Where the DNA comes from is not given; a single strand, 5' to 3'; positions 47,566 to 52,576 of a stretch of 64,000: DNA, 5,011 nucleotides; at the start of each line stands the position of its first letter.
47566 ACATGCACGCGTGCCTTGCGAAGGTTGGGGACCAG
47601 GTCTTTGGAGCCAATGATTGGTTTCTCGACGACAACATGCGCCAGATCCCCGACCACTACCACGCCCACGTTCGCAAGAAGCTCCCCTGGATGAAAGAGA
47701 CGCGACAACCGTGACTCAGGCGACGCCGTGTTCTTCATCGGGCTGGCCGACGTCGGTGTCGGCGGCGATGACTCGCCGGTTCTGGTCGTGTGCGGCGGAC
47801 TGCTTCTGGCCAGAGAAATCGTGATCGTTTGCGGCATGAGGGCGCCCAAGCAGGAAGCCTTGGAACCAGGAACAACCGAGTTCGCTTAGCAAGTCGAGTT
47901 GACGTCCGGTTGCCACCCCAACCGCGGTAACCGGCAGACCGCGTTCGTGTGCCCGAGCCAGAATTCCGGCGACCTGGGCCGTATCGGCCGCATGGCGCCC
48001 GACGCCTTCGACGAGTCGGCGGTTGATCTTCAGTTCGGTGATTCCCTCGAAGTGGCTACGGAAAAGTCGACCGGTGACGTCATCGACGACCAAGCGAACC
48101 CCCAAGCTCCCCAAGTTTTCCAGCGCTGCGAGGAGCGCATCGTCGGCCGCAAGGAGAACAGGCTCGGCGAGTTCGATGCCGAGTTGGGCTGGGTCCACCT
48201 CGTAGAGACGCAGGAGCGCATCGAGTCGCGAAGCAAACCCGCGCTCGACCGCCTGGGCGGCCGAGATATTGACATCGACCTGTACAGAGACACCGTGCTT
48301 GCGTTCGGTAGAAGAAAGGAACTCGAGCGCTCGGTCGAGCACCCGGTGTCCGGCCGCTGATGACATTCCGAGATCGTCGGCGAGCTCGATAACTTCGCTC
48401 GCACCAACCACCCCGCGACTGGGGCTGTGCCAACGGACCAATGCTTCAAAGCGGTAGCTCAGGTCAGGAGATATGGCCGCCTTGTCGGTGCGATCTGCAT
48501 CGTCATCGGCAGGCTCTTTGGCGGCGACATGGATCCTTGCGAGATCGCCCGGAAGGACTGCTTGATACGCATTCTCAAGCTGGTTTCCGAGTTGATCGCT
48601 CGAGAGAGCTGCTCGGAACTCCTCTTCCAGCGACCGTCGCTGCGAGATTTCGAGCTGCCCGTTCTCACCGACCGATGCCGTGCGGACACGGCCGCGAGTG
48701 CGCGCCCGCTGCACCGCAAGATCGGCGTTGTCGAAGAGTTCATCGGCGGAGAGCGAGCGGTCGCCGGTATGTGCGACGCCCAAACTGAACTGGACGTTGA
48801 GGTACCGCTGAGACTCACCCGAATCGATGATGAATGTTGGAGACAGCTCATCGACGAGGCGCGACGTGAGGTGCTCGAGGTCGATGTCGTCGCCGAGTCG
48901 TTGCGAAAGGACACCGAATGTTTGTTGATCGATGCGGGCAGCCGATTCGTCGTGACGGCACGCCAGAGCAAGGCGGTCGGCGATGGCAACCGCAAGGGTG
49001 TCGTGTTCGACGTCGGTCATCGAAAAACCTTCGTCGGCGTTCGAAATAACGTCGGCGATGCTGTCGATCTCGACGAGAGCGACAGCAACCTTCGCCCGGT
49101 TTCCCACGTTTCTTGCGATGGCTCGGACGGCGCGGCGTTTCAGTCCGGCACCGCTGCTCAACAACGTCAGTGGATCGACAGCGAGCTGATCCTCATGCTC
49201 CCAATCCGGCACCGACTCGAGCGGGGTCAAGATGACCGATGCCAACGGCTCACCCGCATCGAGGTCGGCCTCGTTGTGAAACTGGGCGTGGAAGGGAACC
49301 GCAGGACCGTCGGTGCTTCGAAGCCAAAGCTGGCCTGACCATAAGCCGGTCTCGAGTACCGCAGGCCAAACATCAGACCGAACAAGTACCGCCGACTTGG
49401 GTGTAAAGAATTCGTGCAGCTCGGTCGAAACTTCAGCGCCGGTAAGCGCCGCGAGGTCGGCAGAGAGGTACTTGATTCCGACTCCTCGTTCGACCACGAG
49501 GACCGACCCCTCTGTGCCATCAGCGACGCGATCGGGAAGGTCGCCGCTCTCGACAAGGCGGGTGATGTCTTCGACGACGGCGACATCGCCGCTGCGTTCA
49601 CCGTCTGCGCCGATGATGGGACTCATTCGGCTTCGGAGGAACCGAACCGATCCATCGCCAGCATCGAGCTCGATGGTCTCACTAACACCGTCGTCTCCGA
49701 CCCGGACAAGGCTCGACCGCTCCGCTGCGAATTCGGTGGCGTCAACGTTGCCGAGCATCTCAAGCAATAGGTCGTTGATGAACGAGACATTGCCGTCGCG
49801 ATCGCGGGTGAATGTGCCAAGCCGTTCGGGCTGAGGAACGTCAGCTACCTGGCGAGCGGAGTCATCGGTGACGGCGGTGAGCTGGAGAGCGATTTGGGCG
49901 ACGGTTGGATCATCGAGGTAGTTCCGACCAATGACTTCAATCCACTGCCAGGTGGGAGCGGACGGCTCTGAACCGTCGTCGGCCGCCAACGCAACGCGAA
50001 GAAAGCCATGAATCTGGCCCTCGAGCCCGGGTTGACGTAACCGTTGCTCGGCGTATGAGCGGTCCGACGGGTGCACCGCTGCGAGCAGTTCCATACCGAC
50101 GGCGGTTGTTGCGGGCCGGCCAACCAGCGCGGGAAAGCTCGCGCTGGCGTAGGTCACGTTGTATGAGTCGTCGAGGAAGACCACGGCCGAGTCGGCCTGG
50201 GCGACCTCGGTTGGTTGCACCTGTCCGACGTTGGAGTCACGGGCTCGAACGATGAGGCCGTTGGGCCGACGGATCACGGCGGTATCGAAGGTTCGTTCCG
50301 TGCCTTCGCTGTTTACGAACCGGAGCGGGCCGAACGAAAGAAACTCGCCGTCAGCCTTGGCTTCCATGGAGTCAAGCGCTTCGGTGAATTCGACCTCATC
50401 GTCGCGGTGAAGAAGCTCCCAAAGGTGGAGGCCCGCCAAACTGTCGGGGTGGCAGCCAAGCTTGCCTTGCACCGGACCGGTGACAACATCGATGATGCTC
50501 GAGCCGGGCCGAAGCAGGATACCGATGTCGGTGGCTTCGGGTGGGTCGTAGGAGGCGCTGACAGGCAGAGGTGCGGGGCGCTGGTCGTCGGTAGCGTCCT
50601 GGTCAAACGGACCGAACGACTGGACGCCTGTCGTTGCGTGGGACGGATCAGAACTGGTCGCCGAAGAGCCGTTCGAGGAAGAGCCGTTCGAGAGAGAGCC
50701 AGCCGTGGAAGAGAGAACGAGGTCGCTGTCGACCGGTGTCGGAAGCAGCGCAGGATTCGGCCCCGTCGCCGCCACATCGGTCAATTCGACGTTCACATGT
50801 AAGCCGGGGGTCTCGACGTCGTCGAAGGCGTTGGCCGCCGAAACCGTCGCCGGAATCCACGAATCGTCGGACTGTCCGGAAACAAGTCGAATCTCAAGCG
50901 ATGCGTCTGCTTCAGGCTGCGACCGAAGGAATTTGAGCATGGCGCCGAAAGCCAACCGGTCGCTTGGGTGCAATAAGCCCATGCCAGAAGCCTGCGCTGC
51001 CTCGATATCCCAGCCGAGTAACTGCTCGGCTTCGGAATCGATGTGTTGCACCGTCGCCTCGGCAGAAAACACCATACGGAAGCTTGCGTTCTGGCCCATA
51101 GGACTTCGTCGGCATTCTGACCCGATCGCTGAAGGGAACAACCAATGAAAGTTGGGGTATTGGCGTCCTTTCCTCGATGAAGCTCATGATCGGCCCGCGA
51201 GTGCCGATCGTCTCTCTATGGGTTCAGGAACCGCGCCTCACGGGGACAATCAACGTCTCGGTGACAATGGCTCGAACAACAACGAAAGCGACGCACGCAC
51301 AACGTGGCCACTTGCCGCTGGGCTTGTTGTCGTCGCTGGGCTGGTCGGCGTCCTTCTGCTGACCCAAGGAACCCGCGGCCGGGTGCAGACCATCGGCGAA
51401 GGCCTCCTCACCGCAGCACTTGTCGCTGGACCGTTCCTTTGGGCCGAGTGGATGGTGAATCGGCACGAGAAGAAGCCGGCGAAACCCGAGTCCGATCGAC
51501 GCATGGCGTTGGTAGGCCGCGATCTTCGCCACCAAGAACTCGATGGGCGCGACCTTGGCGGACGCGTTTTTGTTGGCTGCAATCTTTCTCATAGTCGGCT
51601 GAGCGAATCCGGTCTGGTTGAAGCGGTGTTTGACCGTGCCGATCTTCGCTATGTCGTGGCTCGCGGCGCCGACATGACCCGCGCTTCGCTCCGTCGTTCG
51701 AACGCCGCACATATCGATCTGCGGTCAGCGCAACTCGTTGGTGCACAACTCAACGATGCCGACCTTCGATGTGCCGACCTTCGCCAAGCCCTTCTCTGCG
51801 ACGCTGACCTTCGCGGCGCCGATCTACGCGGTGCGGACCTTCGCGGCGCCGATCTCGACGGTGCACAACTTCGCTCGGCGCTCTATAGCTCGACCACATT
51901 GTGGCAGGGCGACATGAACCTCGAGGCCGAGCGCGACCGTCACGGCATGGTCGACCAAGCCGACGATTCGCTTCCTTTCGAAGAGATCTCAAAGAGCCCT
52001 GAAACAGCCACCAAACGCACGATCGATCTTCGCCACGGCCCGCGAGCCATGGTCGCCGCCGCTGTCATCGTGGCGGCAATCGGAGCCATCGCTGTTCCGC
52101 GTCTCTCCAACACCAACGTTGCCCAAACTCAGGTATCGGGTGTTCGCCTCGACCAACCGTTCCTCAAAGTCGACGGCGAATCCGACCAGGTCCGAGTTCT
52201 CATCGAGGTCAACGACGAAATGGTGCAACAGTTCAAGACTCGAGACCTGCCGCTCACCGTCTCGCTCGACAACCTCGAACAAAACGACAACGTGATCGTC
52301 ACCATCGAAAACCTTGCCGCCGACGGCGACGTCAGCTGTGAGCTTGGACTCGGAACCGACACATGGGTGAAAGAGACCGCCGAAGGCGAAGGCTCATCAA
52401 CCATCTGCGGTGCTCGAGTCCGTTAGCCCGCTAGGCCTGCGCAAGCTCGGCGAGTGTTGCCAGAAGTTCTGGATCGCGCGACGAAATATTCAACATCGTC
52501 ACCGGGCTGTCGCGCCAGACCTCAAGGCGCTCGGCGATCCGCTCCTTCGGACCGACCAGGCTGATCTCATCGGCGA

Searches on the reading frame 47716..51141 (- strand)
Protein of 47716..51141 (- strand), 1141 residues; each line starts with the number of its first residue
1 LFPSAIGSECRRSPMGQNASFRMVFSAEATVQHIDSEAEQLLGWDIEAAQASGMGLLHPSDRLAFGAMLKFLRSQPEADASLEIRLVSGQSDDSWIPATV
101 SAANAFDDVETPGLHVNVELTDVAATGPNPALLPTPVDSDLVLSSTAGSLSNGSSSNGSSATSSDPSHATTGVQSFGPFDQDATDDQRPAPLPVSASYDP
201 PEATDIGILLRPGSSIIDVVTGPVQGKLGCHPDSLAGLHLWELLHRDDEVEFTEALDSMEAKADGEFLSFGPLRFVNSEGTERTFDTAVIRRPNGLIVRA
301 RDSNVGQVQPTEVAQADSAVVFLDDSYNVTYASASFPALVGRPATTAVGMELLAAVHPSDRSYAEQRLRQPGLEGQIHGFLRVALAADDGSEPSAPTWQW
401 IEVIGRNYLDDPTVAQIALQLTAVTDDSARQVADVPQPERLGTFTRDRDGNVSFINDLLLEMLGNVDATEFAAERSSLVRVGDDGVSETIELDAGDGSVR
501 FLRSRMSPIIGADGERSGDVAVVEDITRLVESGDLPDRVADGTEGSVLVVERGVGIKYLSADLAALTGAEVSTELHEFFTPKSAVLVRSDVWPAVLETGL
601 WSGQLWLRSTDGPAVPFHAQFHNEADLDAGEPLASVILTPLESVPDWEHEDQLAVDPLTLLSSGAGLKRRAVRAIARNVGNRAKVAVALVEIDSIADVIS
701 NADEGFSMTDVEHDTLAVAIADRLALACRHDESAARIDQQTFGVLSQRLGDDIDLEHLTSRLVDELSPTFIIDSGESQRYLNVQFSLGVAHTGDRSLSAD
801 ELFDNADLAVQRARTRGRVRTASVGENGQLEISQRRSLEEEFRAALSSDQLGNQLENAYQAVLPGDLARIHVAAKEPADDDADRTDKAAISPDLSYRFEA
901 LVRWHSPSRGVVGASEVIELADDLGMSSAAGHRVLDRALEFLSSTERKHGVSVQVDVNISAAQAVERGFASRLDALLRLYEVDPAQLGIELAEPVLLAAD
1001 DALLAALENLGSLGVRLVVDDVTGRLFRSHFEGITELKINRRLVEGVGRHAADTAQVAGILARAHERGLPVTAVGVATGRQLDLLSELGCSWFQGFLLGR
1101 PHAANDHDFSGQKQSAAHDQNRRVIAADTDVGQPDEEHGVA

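Call 9: search_protein_families(library=pfam, proteins=[window:47716-51141:-], max_evalue=0.01)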
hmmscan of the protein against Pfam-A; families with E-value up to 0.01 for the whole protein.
window:47716-51141:- (1141 aa): 6 families
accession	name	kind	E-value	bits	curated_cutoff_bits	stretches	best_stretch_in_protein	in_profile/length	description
PF00563.25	EAL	-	9.3e-40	136.9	31.3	1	897-1101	30-236/236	EAL domain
PF00989.32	PAS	-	3.2e-09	37.2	22.6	1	314-376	8-70/113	PAS fold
PF00990.26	GGDEF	-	5.5e-09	36.4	23.8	1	654-818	2-159/161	Diguanylate cyclase, GGDEF domain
PF08448.16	PAS_4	-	2.8e-08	34.4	23.1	0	315-369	3-57/110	PAS fold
PF08447.18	PAS_3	-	1.6e-07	32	25.6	0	228-288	12-71/89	PAS fold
PF13426.13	PAS_9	-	0.00012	22.8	27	0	444-527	5-102/103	PAS domain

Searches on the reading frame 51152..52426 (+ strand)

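Call 9: search_protein_families(library=pfam, proteins=[window:51152-52426:+], max_evalue=0.01)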
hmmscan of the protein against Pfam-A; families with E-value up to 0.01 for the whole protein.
window:51152-52426:+ (424 aa): 4 families
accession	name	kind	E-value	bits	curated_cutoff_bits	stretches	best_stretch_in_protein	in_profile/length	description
PF00805.28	Pentapeptide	-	1e-22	79.7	20.2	3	208-243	1-36/40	Pentapeptide repeats (8 copies)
PF13599.13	Pentapeptide_4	-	1.1e-09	38.7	38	2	134-189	22-77/78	Pentapeptide repeat region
PF13576.12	Pentapeptide_3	-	2.6e-05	24.8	27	0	140-183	1-47/48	Pentapeptide repeats (9 copies)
PF25296.1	Decapeptide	-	0.00046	20.4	45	1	180-246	7-73/74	Decapeptide repeat region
